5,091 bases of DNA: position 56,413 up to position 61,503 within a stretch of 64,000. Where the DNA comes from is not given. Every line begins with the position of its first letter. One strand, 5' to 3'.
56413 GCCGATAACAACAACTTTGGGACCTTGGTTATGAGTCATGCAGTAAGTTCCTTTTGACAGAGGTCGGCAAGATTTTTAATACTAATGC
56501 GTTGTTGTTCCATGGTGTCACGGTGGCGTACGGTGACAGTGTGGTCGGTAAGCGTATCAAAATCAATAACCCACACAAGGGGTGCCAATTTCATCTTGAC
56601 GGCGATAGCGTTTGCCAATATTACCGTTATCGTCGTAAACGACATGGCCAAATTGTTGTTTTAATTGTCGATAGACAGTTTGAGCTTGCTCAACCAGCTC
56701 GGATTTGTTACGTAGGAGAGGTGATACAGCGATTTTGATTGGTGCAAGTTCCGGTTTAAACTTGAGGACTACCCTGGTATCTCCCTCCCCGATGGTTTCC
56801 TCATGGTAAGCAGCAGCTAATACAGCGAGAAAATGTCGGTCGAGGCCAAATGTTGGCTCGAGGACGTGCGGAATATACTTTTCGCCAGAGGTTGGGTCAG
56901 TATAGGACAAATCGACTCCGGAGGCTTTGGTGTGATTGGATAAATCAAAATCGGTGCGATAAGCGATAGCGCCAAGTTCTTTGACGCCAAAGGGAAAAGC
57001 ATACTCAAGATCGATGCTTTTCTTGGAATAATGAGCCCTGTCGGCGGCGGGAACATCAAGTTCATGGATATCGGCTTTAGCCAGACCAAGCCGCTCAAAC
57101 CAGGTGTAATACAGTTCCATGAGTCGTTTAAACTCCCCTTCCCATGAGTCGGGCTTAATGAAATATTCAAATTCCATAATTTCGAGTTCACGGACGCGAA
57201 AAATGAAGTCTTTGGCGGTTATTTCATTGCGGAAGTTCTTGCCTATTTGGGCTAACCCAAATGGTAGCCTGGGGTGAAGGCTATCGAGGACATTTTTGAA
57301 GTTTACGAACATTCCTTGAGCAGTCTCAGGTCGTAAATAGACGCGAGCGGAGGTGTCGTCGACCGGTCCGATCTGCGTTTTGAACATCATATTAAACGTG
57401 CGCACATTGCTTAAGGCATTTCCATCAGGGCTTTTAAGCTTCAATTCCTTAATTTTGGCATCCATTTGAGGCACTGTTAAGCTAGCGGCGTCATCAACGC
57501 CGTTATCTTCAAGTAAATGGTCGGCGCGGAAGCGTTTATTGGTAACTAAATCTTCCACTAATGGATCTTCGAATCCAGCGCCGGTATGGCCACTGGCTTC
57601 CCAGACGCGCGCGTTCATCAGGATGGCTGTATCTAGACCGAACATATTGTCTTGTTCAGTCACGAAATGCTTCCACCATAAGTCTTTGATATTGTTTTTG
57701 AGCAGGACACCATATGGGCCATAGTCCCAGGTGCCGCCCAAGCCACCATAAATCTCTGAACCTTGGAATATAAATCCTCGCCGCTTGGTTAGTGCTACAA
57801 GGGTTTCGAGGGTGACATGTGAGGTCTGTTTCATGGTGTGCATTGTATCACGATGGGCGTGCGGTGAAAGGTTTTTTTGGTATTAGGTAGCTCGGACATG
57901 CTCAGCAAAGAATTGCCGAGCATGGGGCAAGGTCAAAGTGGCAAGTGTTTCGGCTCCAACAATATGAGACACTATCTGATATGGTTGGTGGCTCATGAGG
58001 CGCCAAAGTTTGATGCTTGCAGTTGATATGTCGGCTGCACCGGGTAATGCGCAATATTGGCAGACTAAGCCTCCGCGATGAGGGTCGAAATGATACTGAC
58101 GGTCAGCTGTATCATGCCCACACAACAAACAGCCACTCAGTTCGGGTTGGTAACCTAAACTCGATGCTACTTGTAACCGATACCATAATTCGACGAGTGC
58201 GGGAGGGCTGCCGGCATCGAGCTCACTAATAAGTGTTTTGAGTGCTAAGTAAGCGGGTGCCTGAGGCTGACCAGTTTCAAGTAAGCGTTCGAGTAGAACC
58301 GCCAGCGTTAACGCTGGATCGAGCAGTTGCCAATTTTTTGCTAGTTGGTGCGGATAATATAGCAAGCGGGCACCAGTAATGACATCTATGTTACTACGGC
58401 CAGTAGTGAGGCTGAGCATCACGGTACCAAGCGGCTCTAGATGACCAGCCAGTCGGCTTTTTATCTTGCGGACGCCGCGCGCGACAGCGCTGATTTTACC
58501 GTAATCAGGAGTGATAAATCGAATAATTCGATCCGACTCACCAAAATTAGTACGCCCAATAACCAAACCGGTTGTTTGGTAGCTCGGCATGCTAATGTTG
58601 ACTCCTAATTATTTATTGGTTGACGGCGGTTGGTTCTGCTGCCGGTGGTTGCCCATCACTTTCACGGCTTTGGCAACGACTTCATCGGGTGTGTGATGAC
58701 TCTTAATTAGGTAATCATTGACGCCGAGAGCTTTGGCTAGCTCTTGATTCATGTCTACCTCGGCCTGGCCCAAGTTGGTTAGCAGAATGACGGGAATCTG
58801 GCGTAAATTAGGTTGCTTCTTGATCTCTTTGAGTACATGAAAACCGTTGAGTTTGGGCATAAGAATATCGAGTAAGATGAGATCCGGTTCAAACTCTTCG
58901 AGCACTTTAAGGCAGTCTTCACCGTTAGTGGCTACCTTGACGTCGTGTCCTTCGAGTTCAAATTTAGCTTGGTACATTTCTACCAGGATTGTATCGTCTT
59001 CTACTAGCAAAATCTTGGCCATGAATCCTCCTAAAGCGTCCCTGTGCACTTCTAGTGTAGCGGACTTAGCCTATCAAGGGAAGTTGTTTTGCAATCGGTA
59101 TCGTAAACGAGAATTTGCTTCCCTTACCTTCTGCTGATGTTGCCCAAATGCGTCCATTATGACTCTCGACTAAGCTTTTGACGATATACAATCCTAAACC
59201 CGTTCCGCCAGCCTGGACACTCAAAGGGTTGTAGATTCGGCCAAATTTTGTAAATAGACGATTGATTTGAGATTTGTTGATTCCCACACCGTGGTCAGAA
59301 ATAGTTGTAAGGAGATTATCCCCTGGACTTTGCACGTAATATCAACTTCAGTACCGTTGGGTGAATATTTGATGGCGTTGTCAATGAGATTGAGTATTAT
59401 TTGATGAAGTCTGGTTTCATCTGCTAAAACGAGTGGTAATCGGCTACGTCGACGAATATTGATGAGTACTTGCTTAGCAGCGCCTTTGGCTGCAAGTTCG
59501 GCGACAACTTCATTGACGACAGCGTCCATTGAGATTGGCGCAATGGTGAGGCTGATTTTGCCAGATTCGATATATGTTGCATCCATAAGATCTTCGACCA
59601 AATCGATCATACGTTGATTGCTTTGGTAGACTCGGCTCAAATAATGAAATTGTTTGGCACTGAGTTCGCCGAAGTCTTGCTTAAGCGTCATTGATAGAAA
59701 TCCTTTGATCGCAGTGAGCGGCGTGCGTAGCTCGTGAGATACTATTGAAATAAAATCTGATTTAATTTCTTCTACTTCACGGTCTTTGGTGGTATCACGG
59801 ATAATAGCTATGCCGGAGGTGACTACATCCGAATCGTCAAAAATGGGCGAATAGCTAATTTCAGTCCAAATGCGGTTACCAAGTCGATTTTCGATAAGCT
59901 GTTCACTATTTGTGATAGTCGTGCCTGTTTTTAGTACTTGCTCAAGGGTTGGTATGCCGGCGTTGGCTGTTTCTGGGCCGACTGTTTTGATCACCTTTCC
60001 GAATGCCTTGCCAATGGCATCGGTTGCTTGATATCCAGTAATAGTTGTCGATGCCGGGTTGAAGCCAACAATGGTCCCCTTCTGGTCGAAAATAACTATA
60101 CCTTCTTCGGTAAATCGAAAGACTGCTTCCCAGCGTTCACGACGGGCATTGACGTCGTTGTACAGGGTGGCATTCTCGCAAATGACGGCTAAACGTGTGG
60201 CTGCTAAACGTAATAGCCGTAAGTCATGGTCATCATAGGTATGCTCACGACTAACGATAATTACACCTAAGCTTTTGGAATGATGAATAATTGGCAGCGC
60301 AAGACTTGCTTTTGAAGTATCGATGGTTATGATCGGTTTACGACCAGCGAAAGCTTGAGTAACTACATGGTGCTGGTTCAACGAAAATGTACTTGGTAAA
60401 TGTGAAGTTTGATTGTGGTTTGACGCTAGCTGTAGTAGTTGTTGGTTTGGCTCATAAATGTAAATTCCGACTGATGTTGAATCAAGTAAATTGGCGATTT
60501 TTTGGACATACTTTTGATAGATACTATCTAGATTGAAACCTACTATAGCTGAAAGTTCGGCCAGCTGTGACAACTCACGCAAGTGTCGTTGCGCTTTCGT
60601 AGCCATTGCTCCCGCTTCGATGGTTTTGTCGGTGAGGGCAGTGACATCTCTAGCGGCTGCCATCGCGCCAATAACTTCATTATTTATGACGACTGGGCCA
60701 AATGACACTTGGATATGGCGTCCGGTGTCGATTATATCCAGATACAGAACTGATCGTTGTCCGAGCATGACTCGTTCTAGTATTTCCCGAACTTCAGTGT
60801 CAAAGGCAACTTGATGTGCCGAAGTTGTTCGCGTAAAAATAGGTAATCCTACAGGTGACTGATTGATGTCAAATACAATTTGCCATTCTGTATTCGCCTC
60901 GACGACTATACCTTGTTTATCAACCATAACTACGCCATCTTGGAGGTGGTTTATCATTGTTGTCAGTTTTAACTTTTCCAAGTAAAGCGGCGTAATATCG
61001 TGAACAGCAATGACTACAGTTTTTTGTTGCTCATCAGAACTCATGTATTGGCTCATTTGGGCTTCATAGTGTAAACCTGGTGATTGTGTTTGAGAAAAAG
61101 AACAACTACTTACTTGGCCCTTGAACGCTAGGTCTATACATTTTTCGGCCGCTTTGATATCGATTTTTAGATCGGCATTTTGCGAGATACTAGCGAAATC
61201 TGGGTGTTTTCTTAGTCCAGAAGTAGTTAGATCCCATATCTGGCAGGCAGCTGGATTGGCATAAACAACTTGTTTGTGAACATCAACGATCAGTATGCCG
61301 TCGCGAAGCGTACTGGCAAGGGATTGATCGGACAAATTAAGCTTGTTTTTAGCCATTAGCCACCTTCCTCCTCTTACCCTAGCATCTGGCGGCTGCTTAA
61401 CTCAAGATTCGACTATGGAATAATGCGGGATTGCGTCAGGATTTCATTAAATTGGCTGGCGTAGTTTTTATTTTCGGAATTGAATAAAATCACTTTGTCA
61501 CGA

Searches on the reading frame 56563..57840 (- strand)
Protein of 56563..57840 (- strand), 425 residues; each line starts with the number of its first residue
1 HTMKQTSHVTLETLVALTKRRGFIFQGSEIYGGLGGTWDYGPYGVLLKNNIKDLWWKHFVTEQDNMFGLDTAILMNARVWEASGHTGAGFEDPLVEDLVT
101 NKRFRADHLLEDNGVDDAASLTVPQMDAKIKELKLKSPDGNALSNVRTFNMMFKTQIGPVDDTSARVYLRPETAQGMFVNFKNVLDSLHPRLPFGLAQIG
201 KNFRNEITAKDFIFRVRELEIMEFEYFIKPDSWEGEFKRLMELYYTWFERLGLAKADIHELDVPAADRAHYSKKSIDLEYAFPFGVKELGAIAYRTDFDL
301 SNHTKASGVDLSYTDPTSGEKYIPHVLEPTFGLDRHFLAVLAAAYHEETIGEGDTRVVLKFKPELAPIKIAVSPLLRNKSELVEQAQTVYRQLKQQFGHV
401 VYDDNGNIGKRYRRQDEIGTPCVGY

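Call 70: search_protein_families(library=ncbifam, proteins=[window:56563-57840:-], max_evalue=1e-10)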
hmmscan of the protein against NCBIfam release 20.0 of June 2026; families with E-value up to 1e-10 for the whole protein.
window:56563-57840:- (425 aa): 3 families
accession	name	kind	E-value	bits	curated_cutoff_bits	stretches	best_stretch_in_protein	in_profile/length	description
NF003211.1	PRK04173.1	equivalog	1.8e-158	528.2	312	1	12-422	2-418/454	glycine--tRNA ligase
TIGR00389.1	glyS_dimeric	equivalog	4.5e-127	424.9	243.3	3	11-240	3-231/565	glycine--tRNA ligase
NF011484.0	PRK14894.1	equivalog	9.9e-120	400.2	1050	2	9-350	4-338/539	glycine--tRNA ligase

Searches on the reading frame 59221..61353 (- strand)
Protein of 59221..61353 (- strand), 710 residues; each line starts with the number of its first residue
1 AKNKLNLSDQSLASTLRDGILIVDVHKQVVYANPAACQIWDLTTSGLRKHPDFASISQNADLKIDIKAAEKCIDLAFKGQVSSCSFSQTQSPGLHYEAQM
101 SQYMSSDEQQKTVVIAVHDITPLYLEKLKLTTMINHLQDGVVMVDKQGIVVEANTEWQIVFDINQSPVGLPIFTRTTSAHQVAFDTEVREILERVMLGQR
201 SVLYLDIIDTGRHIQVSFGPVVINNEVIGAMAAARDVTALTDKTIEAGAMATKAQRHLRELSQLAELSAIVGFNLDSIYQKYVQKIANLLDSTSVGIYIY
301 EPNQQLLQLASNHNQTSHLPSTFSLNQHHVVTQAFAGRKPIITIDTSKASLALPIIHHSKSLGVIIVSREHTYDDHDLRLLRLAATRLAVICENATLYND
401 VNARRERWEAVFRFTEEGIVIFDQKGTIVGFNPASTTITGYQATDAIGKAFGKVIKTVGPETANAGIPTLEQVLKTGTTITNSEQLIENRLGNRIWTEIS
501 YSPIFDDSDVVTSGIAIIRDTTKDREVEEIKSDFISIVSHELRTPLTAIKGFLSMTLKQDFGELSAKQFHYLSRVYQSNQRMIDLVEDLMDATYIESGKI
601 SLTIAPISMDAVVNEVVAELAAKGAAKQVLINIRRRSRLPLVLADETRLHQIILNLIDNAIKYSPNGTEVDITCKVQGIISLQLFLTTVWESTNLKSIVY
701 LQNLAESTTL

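Call 70: search_protein_families(library=ncbifam, proteins=[window:59221-61353:-], max_evalue=1e-10)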
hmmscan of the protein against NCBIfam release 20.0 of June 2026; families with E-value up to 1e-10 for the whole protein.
window:59221-61353:- (710 aa): 41 families (the best 25 are shown)
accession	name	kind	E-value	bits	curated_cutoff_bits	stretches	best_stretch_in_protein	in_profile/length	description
NF046044.1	PnpS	equivalog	5.7e-56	190.2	400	1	392-676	41-313/390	two-component system histidine kinase PnpS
TIGR02966.1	phoR_proteo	equivalog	3.2e-46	157.9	334.2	1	405-675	5-256/333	phosphate regulon sensor histidine kinase PhoR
NF033092.0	HK_WalK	equivalog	6e-37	127.5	725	1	386-675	240-515/594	cell wall metabolism sensor histidine kinase WalK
NF008468.0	PRK11360.1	equivalog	7.9e-36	123.6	646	1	397-675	259-533/616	two-component system sensor histidine kinase AtoS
NF045911.1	TCSHisKinNblS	equivalog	9.5e-34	116.7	1000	1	399-673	259-529/621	two-component system sensor histidine kinase NblS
NF008302.0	PRK11091.1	equivalog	5.5e-29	100.9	838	1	423-677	172-426/779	aerobic respiration two-component sensor histidine kinase ArcB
NF008318.0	PRK11107.1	equivalog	2.1e-27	95.6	890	1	525-679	287-438/920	two-component sensor histidine kinase BarA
NF047874.1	MASE3_PAS_HK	subfamily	4.4e-27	95.1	560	1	398-674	257-545/655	MASE3 domain-containing sensor histidine kinase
TIGR00229.1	sensory_box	domain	1.6e-25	89.7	22.9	1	403-529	2-124/126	PAS domain S-box protein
NF041593.1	histid_kinase_PdhS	equivalog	4.1e-24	84.6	2000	1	529-672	800-944/1041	cell-division control histidine kinase PdhS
TIGR02956.1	TMAO_torS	equivalog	6.3e-23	80.8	676.5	1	527-677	460-607/967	TMAO reductase system sensor histidine kinase/response regulator TorS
NF041880.1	EPS_EpsF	equivalog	1.6e-22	79.7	900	1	448-675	184-415/492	response regulator EpsF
NF006800.0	PRK09303.1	equivalog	1.7e-22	79.9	342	1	529-673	149-297/383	histidine kinase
NF041947.1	LuxQ_Vibrio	equivalog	1.9e-22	79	1200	1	398-677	341-615/843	quorum-sensing autoinducer 2 sensor kinase/phosphatase LuxQ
NF038297.2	hybrid_HK_HrmK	equivalog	5.6e-22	78.1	725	1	528-678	232-381/607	hybrid histidine kinase/response regulator HrmK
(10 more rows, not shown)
